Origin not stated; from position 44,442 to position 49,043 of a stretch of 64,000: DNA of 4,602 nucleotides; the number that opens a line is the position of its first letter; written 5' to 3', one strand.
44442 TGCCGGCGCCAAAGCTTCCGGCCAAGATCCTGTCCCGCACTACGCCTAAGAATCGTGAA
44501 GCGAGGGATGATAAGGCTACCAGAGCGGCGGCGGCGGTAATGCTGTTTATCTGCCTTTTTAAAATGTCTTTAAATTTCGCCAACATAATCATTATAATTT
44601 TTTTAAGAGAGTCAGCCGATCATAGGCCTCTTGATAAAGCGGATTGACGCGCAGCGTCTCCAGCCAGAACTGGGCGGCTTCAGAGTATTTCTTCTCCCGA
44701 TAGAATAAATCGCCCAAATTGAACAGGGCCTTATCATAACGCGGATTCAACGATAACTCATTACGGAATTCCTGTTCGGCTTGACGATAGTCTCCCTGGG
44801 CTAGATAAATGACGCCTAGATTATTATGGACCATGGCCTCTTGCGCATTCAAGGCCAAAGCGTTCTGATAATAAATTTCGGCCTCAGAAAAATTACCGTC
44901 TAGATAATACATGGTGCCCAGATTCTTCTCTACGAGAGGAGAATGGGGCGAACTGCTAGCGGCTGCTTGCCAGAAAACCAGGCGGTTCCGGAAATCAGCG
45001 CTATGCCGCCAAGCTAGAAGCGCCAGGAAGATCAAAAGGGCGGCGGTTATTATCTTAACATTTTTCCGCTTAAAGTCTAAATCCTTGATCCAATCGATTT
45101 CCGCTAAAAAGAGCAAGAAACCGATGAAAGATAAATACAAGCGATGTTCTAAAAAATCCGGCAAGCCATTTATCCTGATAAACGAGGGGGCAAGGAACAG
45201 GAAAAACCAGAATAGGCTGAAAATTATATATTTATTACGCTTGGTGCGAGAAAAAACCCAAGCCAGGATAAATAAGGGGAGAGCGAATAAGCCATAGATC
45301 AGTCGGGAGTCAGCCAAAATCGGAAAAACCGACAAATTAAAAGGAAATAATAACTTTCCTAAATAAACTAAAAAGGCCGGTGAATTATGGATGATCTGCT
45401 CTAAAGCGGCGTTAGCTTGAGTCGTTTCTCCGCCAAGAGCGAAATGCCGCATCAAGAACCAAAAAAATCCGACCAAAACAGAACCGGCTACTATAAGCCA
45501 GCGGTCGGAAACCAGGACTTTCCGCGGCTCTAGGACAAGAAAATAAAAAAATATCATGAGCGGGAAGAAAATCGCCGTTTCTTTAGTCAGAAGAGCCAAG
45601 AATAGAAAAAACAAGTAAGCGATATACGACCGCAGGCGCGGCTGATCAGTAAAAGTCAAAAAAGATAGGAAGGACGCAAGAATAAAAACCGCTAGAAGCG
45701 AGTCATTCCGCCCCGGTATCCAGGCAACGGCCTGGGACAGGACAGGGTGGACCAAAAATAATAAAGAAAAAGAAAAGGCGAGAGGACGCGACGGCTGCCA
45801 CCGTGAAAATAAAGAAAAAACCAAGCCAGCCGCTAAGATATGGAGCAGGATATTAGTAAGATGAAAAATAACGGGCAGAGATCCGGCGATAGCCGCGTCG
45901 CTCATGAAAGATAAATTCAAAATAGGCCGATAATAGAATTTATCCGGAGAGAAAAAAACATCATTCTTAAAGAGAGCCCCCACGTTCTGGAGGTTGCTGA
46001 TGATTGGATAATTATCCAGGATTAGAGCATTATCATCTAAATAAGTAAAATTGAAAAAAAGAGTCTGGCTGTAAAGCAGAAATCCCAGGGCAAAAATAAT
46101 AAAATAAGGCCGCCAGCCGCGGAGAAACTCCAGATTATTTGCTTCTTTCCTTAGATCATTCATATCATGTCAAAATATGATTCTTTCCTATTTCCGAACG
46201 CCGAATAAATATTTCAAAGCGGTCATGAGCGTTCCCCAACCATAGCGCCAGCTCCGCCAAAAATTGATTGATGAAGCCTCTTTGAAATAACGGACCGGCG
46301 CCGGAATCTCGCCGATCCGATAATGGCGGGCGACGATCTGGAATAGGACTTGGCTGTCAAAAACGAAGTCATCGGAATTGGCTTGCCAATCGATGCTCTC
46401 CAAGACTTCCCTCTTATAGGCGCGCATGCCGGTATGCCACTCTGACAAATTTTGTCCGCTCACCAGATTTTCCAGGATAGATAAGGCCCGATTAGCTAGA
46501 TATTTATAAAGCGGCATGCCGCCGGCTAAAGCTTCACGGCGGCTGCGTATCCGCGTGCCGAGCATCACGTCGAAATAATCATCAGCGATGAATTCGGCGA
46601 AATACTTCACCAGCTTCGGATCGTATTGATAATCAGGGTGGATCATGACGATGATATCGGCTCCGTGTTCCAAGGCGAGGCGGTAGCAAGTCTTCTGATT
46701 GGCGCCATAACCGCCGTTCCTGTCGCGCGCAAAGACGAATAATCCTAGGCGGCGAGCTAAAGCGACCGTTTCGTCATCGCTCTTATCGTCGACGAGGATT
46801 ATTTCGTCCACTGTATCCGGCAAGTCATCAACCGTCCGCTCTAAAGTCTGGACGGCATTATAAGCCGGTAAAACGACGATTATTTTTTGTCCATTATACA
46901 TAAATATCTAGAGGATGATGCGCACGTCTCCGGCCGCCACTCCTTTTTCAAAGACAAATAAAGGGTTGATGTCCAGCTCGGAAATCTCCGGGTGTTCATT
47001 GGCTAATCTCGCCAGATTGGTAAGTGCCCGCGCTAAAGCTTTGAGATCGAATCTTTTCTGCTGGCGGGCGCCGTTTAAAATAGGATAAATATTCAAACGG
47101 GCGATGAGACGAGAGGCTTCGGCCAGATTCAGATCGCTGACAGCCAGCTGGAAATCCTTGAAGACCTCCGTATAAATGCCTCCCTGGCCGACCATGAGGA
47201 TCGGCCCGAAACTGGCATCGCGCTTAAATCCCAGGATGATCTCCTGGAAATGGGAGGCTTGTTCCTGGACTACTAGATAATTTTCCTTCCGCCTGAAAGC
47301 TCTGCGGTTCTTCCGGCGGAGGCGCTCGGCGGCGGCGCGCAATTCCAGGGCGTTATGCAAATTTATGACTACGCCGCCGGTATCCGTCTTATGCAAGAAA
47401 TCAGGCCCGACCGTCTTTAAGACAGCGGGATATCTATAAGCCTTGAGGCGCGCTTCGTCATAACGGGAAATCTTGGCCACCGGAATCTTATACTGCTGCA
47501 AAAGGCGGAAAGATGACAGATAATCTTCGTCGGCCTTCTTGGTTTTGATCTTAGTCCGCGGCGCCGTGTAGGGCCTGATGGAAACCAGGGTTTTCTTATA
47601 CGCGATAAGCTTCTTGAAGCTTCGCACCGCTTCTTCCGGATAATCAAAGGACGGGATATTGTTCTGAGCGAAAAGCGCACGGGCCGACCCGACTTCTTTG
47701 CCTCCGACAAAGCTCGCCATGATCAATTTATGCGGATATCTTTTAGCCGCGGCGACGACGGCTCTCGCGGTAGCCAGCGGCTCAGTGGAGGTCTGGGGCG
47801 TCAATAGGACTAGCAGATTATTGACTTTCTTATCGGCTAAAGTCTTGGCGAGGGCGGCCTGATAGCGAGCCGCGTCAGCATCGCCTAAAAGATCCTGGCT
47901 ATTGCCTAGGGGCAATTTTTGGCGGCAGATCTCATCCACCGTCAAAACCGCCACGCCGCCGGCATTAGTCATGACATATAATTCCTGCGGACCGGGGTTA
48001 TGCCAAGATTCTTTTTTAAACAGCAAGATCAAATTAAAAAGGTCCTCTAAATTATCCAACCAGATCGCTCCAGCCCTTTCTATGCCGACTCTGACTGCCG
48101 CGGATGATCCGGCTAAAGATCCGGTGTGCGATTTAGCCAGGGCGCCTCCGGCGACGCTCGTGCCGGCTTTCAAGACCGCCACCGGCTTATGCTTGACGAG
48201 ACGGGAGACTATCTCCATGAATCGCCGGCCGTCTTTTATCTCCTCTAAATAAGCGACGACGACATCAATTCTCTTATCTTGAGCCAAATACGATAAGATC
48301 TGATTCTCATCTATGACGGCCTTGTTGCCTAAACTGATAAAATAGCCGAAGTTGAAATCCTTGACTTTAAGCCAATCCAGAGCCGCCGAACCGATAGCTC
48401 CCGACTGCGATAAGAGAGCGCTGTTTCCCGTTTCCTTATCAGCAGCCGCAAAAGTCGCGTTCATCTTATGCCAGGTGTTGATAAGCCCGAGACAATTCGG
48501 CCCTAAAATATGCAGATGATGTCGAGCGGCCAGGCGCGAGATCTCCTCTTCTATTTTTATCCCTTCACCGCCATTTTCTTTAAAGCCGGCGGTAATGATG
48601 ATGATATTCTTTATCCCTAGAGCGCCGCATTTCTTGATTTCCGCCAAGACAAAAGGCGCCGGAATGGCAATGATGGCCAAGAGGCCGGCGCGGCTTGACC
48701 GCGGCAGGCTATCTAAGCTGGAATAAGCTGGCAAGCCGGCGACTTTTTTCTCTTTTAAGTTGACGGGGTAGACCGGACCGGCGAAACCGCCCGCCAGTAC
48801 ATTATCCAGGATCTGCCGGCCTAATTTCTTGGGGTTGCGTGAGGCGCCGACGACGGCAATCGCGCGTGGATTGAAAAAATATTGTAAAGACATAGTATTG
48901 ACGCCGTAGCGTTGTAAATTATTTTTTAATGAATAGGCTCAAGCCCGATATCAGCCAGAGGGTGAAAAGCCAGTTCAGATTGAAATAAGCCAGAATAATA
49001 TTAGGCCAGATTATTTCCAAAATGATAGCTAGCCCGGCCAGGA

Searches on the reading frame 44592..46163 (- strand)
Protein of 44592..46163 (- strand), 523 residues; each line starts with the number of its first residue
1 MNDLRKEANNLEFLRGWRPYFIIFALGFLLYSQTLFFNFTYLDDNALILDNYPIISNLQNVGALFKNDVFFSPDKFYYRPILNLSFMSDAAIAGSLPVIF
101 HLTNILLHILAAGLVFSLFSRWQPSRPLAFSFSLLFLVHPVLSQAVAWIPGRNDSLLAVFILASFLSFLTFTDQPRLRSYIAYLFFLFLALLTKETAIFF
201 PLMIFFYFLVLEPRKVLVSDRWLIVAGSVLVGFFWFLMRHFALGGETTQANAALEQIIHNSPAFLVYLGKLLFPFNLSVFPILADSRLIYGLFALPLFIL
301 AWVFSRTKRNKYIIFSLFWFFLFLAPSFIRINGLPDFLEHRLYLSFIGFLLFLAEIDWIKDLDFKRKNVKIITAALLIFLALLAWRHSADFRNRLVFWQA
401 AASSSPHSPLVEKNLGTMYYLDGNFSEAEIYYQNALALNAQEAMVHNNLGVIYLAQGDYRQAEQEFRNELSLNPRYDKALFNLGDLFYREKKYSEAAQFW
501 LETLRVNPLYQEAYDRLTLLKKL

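Call 51: search_protein_families(library=pfam, proteins=[window:44592-46163:-], max_evalue=0.001)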
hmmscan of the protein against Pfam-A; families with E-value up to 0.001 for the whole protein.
window:44592-46163:- (523 aa): 14 families
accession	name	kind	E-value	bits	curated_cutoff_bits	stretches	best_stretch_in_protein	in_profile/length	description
PF07719.23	TPR_2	-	4.7e-17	61.1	27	1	444-475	2-33/34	Tetratricopeptide repeat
PF00515.34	TPR_1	-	2e-16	59.4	27.8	2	413-439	5-31/34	Tetratricopeptide repeat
PF13432.12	TPR_16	-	3.2e-12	47.1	32.7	1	449-499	3-53/65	Tetratricopeptide repeat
PF13424.12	TPR_12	-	3.8e-11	43.5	30.1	2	414-466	8-68/77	Tetratricopeptide repeat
PF13176.12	TPR_7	-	2.6e-10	40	27.9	0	447-472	3-28/36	Tetratricopeptide repeat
PF13181.12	TPR_8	-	2.3e-08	34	25.7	0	446-475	4-33/34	Tetratricopeptide repeat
PF13374.12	TPR_10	-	4.5e-08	33.3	27.5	0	414-438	7-31/42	Tetratricopeptide repeat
PF14559.12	TPR_19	-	8.3e-08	32.9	25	2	454-508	2-56/68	Tetratricopeptide repeat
PF13431.12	TPR_17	-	1.2e-07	31.8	24.4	1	431-464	1-34/34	Tetratricopeptide repeat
PF13174.12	TPR_6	-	2.5e-07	31.3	26.3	0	479-500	2-23/33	Tetratricopeptide repeat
PF13414.12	TPR_11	-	3.4e-07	30.3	26.8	2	416-457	1-42/42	TPR repeat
PF13231.12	PMT_2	-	9.2e-07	29.6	26.1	1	92-231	16-150/160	Dolichyl-phosphate-mannose-protein mannosyltransferase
PF13428.12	TPR_14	-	1.3e-06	28.9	23.5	0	449-486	7-44/44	Tetratricopeptide repeat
PF24575.1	TPR_Slam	-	4.3e-05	24.3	35.2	0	442-498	46-102/104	Surface lipoprotein assembly modifier, N-terminal TPR repeats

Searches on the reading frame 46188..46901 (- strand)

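Call 51: search_protein_families(library=pfam, proteins=[window:46188-46901:-], max_evalue=0.001)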
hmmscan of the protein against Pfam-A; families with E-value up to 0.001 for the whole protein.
window:46188-46901:- (237 aa): 1 family
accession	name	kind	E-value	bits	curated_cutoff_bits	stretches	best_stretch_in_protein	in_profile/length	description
PF00535.33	Glycos_transf_2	-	1.9e-20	73.9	23.3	1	9-169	2-166/168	Glycosyl transferase family 2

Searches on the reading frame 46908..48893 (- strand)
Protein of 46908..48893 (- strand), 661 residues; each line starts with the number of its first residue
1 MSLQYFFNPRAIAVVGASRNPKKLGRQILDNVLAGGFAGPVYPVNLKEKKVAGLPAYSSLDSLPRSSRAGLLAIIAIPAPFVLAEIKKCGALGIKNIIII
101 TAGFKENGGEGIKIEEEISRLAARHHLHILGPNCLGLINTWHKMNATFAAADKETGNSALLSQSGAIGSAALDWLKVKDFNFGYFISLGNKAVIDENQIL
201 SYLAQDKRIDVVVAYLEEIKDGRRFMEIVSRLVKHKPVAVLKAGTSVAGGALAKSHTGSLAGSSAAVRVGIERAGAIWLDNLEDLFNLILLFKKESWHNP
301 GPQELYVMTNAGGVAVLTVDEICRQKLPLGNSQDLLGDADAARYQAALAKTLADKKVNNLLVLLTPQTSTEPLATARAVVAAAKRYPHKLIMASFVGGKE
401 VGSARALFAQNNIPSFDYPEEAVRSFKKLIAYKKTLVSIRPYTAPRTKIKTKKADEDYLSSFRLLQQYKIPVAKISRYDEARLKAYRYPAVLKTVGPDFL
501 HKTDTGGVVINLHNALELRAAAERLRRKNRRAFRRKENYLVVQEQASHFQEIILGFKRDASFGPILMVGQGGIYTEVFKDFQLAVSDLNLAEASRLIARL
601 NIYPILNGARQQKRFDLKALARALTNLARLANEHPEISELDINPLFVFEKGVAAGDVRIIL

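Call 51: search_protein_families(library=pfam, proteins=[window:46908-48893:-], max_evalue=0.001)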
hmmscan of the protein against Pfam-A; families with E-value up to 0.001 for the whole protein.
window:46908-48893:- (661 aa): 4 families
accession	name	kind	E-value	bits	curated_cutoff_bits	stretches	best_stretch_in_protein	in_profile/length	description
PF13549.11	ATP-grasp_5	-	2.4e-54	184.4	27.6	1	460-661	14-221/221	ATP-grasp domain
PF13607.11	Succ_CoA_lig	-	1.2e-43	148.7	27.4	1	156-290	2-136/138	Succinyl-CoA ligase like flavodoxin domain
PF13380.12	CoA_binding_2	-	3.9e-20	72.9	22.8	1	10-139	1-115/116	CoA binding domain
PF02629.25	CoA_binding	-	2.8e-10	41.3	22.3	1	10-103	4-97/97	CoA binding domain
